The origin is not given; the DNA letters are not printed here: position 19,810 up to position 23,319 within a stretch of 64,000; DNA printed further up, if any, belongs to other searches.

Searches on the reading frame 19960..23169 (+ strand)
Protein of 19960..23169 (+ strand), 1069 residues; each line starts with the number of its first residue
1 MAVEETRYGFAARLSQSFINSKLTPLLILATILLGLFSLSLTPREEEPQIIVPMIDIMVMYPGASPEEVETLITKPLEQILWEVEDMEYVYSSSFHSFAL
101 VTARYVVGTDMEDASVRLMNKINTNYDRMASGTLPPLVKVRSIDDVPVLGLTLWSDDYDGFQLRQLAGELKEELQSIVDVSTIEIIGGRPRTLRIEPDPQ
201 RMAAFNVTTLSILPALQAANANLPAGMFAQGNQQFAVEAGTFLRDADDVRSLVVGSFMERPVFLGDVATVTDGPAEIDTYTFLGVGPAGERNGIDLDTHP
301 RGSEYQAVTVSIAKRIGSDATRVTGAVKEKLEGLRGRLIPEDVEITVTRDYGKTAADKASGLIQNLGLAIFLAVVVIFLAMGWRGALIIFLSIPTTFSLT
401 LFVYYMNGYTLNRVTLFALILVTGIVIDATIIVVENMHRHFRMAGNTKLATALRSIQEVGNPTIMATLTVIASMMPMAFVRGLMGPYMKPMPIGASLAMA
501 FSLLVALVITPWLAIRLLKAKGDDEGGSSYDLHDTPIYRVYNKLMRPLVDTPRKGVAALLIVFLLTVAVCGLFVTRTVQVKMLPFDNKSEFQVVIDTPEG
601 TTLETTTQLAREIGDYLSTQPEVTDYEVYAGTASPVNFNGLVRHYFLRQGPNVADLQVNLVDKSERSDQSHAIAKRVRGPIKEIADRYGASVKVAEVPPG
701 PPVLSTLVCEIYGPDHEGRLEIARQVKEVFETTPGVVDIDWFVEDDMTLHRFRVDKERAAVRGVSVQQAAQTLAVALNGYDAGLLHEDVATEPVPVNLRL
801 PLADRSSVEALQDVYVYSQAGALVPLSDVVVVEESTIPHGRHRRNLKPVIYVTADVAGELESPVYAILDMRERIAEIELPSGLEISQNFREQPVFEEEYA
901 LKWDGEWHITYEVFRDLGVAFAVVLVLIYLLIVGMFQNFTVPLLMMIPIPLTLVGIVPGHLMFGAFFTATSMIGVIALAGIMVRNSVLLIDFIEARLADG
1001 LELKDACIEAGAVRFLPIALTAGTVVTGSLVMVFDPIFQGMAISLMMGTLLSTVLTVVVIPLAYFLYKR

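Call 9: search_protein_families(library=pfam, proteins=[window:19960-23169:+], max_evalue=0.001)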
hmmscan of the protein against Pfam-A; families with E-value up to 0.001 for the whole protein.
window:19960-23169:+ (1069 aa): 3 families
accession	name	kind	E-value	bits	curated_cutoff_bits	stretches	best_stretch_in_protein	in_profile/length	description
PF00873.25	ACR_tran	-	3.9e-156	521.9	28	1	17-1066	4-1019/1021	AcrB/AcrD/AcrF family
PF02355.23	SecD_SecF_C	-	0.00021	21.2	20.5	1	363-510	34-183/189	Protein export membrane protein SecD/SecF, C-terminal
PF03176.21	MMPL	-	0.00056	19.4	20.5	1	366-514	145-299/333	MMPL family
